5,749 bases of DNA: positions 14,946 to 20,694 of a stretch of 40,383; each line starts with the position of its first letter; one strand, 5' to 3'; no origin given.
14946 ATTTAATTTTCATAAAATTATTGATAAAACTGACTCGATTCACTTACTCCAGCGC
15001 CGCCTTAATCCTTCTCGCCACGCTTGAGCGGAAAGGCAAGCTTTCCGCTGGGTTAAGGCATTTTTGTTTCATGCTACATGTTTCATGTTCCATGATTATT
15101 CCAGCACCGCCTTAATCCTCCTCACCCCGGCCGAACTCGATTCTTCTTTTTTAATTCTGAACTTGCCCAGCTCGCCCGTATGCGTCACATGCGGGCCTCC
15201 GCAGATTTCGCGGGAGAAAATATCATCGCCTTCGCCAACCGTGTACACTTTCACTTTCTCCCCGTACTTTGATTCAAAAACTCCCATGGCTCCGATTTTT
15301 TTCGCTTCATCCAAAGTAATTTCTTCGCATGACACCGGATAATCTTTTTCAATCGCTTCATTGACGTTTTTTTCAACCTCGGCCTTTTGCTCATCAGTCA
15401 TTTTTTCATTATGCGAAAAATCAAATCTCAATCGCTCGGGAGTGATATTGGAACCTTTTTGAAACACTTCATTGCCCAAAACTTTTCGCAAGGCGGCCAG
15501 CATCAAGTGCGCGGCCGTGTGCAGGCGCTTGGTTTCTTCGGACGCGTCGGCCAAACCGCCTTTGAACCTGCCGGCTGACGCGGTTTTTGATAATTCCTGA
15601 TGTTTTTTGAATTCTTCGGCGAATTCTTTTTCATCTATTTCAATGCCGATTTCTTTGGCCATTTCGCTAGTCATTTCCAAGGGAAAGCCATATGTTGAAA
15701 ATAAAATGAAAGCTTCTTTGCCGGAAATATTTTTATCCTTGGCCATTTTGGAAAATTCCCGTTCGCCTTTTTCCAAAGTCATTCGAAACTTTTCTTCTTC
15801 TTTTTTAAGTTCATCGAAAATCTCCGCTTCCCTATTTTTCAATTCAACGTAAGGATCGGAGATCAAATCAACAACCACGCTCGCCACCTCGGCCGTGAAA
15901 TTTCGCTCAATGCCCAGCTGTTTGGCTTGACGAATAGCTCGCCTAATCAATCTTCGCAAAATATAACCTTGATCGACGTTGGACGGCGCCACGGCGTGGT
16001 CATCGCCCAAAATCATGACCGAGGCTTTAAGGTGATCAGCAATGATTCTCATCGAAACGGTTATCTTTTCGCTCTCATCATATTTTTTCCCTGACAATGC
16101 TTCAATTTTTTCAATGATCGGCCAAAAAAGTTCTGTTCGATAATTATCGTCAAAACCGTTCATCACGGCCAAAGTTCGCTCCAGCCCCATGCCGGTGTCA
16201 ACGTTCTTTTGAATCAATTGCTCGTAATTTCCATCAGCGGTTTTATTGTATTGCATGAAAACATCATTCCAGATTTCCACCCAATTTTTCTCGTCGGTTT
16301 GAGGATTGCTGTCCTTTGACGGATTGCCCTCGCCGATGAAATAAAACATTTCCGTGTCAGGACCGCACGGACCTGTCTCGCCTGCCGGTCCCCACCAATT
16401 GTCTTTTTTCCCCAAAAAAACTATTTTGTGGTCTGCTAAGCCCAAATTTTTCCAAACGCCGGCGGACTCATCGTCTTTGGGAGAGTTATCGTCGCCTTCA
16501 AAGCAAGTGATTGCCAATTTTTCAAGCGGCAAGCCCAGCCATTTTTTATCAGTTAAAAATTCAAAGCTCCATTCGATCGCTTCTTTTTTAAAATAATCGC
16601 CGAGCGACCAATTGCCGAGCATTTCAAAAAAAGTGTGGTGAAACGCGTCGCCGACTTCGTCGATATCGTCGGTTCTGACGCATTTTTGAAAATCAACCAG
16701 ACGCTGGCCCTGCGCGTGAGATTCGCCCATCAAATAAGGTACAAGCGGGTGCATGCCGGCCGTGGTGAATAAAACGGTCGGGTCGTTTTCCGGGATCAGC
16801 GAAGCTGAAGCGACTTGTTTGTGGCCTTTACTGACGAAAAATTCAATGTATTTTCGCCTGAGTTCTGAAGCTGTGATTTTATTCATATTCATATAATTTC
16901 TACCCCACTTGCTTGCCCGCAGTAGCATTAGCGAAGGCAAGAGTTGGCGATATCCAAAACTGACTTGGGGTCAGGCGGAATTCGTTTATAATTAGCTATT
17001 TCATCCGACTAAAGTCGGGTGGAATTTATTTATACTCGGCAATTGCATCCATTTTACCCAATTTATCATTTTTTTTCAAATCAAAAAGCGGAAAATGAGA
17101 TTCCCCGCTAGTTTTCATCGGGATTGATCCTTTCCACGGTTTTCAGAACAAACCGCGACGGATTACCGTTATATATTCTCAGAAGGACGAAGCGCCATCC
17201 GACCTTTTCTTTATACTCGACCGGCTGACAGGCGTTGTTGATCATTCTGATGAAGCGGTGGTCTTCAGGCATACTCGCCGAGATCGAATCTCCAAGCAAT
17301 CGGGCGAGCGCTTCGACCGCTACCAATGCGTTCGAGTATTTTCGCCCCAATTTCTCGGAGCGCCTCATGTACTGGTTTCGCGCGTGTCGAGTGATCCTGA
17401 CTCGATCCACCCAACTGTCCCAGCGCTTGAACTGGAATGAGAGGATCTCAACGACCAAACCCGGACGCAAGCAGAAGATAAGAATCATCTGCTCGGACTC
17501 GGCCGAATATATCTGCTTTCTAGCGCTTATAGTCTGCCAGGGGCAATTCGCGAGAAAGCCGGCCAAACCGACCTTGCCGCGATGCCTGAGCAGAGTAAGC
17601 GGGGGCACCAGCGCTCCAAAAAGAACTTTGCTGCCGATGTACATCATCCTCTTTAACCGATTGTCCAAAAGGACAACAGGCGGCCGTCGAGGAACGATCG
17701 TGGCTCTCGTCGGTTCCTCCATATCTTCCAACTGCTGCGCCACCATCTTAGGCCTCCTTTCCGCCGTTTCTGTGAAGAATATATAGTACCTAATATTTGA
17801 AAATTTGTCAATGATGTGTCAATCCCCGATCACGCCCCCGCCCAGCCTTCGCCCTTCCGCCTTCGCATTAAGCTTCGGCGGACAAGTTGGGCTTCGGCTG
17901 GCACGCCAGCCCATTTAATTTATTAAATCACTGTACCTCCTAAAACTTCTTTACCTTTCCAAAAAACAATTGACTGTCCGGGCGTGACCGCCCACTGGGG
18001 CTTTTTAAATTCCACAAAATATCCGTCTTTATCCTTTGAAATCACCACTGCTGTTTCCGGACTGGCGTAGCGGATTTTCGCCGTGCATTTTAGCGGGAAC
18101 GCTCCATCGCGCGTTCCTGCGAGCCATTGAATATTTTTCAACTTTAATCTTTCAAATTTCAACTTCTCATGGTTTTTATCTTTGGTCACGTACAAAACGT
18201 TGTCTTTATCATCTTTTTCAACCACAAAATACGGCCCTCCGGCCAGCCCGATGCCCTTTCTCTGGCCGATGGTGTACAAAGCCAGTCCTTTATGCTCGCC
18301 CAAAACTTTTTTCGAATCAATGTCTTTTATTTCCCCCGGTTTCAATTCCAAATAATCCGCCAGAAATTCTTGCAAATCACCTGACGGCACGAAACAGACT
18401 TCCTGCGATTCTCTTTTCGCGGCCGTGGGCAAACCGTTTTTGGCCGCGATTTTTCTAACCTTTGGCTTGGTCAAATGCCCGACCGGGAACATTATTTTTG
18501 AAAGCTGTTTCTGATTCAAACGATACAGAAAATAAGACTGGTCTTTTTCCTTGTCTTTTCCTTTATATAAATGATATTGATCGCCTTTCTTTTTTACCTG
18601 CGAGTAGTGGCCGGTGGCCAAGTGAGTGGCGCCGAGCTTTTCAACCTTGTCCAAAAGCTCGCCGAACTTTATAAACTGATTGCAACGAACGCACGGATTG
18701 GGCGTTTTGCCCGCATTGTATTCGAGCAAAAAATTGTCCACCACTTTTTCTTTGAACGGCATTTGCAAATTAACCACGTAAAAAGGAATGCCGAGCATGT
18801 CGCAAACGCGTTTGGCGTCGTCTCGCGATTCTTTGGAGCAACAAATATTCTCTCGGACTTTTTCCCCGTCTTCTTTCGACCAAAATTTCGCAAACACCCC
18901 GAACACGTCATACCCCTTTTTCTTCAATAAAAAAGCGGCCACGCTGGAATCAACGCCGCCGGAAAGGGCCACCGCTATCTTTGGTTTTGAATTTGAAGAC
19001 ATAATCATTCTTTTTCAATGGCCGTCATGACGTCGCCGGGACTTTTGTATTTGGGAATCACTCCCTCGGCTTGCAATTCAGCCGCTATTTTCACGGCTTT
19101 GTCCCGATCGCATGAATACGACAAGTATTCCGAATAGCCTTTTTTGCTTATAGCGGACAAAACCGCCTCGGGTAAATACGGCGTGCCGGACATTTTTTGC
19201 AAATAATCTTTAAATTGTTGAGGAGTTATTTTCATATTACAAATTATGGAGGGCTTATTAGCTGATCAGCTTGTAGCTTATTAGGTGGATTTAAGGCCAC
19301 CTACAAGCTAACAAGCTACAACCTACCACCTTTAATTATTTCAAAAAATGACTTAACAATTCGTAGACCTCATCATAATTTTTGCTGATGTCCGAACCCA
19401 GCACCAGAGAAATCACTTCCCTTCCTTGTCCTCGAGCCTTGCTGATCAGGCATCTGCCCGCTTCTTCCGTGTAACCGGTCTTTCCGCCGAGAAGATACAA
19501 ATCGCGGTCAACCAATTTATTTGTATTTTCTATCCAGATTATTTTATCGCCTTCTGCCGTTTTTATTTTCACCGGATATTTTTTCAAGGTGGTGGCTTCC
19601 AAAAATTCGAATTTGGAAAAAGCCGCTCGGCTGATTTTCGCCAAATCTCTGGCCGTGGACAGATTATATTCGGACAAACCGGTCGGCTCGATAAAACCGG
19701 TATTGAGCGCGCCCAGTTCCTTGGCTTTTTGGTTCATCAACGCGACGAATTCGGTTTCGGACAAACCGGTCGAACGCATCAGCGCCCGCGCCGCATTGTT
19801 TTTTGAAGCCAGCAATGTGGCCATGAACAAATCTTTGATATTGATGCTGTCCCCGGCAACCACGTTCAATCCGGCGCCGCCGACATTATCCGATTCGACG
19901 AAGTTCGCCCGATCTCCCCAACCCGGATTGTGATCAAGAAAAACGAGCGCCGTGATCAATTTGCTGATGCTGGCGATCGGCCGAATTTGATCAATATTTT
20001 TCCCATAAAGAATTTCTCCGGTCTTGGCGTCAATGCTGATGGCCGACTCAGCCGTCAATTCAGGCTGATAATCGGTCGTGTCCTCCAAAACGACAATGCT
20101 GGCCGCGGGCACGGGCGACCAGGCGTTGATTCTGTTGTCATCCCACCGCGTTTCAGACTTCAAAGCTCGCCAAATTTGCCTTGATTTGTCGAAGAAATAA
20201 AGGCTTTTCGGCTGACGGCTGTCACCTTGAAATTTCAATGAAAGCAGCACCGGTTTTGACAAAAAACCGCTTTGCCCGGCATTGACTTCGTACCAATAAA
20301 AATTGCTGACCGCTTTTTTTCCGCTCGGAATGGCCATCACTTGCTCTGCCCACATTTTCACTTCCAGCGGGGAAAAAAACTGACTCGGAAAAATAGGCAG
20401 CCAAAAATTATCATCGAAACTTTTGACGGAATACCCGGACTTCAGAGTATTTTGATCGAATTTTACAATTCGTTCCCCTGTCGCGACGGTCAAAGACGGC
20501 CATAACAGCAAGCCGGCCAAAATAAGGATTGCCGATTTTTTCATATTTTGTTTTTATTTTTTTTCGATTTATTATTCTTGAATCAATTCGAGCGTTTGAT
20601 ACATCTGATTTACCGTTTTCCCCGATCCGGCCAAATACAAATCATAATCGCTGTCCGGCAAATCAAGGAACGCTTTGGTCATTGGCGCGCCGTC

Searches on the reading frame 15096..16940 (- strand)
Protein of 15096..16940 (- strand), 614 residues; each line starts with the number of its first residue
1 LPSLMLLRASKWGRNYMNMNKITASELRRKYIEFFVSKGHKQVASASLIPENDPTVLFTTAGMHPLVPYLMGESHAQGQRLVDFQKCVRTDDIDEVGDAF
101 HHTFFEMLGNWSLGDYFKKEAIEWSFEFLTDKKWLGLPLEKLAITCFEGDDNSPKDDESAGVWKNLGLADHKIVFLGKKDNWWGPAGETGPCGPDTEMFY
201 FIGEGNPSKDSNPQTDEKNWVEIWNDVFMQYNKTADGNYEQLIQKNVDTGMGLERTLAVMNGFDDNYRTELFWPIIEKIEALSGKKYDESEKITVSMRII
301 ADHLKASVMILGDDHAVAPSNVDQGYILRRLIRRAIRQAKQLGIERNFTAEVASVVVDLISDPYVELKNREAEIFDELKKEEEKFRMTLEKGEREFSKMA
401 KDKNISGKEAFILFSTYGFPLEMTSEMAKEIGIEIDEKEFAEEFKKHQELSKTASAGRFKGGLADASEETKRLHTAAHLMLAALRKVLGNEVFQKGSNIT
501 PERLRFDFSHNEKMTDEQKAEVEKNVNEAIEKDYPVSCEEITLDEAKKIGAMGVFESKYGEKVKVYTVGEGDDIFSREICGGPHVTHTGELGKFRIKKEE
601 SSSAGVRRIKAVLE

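Call 62: search_protein_families(library=pfam, proteins=[window:15096-16940:-], max_evalue=0.00001)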
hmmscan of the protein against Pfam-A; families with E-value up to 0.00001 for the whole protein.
window:15096-16940:- (614 aa): 2 families
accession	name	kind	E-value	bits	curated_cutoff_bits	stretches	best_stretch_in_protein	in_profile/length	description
PF01411.24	tRNA-synt_2c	-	3.6e-142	475.1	30.3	1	26-472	1-447/552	tRNA synthetases class II (A)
PF07973.19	tRNA_SAD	-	1.5e-14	54.1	24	1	563-609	1-43/44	Threonyl and Alanyl tRNA synthetase second additional domain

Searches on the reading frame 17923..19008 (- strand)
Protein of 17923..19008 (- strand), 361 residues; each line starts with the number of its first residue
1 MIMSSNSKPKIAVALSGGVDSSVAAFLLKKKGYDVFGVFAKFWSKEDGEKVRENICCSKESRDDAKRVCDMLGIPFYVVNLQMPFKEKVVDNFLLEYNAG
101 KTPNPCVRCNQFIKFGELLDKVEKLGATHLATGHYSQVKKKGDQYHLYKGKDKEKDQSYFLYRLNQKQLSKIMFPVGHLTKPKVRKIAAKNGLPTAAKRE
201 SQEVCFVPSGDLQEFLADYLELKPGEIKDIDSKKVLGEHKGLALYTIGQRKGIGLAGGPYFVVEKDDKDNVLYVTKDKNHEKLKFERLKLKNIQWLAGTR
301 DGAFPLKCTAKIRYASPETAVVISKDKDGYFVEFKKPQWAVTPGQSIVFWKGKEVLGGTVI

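Call 62: search_protein_families(library=pfam, proteins=[window:17923-19008:-], max_evalue=0.00001)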
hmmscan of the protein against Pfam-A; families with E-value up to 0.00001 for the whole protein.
window:17923-19008:- (361 aa): 3 families
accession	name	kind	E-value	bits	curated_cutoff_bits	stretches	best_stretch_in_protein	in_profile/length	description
PF03054.22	tRNA_Me_trans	-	3.5e-79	265.6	20.6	1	10-208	2-201/202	tRNA methyl transferase HUP domain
PF20259.3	tRNA_Me_trans_M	-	8.1e-24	83.4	27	1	213-275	1-65/66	tRNA methyl transferase PRC-barrel domain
PF20258.4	tRNA_Me_trans_C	-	1.2e-17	64.4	20.6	1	287-361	3-77/77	Aminomethyltransferase beta-barrel domain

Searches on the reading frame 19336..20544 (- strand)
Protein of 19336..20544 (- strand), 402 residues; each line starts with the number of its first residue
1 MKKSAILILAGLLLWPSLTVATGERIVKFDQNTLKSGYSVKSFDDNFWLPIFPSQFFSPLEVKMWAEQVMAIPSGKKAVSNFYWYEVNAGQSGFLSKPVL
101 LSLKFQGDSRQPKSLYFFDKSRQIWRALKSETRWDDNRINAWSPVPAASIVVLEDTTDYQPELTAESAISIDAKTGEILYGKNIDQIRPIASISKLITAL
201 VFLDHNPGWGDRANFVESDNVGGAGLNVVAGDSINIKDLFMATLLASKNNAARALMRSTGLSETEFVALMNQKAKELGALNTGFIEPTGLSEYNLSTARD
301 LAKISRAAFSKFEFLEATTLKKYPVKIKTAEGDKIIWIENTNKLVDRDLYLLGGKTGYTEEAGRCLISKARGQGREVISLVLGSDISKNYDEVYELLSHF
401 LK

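Call 62: search_protein_families(library=pfam, proteins=[window:19336-20544:-], max_evalue=0.00001)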
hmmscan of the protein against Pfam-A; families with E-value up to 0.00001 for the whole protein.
window:19336-20544:- (402 aa): 2 families
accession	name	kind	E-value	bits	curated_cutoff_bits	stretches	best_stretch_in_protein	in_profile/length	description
PF00768.25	Peptidase_S11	-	1.7e-49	168.9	27.6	1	156-384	3-237/239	D-alanyl-D-alanine carboxypeptidase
PF13354.11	Beta-lactamase2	-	4.4e-06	26.6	22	1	172-305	6-143/214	Beta-lactamase enzyme family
